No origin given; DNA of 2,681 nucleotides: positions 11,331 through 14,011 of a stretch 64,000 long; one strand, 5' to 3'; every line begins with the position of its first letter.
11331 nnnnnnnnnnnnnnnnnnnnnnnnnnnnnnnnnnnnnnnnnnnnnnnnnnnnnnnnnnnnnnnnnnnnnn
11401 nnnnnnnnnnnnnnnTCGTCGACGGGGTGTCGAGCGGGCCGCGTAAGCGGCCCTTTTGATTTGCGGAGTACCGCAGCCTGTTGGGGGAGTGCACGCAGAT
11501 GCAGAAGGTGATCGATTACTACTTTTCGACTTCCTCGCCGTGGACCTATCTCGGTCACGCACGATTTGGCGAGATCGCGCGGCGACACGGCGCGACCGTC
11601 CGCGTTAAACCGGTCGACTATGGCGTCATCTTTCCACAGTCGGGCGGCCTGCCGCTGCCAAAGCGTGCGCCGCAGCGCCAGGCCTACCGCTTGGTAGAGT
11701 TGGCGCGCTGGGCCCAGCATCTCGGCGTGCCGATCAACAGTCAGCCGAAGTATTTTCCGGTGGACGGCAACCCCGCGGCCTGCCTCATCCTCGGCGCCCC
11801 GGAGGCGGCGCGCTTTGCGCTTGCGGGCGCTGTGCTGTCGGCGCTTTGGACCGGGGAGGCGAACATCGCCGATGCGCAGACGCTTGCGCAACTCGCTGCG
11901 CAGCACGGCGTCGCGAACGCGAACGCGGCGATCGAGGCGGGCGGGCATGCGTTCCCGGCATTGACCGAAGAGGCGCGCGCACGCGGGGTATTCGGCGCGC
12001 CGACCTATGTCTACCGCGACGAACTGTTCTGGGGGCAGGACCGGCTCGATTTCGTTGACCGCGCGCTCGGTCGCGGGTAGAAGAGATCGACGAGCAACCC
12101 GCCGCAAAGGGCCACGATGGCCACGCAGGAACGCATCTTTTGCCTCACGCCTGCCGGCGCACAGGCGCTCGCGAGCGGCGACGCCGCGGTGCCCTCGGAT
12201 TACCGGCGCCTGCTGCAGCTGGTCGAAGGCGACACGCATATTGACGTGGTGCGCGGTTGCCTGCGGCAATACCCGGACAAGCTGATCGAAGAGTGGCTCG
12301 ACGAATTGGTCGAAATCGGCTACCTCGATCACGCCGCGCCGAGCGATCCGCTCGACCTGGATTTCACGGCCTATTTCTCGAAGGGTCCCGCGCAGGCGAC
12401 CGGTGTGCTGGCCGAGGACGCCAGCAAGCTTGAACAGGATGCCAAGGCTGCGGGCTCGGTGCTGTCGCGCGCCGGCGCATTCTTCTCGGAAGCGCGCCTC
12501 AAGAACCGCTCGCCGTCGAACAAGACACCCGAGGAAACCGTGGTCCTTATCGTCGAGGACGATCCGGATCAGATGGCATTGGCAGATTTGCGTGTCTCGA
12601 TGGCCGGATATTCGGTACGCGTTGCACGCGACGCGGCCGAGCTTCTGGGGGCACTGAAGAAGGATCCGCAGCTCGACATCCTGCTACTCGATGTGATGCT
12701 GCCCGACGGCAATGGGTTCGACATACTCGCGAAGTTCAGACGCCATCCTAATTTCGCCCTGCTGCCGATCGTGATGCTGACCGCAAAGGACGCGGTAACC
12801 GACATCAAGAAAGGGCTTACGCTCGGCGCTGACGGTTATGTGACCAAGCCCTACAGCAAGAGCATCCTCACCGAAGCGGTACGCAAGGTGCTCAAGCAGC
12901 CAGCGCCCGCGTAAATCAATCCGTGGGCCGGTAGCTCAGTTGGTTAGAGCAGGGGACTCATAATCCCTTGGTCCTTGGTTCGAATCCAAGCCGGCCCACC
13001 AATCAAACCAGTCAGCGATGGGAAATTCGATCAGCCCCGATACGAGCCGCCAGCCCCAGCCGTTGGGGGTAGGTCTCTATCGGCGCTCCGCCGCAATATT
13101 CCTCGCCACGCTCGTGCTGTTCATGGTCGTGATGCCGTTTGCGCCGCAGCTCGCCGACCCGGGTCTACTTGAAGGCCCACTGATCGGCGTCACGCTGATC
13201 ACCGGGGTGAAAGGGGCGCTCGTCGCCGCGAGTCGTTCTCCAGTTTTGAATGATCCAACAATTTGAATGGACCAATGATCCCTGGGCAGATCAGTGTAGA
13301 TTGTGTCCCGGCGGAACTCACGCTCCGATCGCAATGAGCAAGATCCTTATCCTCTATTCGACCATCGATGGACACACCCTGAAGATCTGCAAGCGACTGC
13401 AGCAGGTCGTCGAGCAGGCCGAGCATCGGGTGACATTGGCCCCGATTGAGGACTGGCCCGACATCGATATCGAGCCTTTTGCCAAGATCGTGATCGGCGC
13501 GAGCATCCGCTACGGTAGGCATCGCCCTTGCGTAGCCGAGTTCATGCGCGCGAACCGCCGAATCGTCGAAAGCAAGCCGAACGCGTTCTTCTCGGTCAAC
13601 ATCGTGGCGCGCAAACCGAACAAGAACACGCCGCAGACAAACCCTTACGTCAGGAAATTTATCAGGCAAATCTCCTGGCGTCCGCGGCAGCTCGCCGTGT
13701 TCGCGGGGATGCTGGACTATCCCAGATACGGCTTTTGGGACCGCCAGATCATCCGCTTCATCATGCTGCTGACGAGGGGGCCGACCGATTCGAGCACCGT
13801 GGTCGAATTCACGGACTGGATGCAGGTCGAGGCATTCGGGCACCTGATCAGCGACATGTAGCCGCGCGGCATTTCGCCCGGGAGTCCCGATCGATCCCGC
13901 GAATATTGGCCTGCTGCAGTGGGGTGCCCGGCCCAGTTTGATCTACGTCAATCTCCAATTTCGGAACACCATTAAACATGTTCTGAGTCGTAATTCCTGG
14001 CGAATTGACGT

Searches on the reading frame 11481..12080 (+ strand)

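Call 31: search_protein_families(library=pfam, max_evalue=0.00001, proteins=[window:11481-12080:+])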
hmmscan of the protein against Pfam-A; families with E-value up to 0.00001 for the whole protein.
window:11481-12080:+ (199 aa): 1 family
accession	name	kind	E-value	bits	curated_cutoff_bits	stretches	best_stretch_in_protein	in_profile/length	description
PF01323.26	DSBA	-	7.5e-28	98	25.6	1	10-196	1-190/191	DSBA-like thioredoxin domain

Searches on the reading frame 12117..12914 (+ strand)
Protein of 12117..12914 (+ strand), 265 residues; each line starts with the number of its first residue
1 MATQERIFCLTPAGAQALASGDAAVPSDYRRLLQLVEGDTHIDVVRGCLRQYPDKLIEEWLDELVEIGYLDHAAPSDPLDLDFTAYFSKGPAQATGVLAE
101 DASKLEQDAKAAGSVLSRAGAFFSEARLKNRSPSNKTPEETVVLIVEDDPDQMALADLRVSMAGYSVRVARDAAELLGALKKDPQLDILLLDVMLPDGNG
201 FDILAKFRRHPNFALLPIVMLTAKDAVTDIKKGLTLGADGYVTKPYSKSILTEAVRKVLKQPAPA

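Call 31: search_protein_families(library=pfam, max_evalue=0.00001, proteins=[window:12117-12914:+])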
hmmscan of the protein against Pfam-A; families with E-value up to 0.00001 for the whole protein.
window:12117-12914:+ (265 aa): 1 family
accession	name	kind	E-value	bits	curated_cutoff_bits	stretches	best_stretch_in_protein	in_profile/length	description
PF00072.30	Response_reg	-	1.3e-23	83.7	30.2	1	143-256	1-111/111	Response regulator receiver domain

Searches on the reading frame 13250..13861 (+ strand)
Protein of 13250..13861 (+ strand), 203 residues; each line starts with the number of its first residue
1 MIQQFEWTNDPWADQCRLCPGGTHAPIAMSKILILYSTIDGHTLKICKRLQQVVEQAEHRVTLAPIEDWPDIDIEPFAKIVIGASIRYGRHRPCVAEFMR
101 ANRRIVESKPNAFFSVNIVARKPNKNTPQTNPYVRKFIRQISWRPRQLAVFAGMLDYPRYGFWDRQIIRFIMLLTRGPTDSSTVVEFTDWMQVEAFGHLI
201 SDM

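Call 31: search_protein_families(library=pfam, max_evalue=0.00001, proteins=[window:13250-13861:+])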
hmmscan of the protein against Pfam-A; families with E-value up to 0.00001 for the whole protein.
window:13250-13861:+ (203 aa): 1 family
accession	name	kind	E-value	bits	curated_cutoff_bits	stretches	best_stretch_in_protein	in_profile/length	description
PF12724.12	Flavodoxin_5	-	1.7e-44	152.1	27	1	33-181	1-144/145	Flavodoxin domain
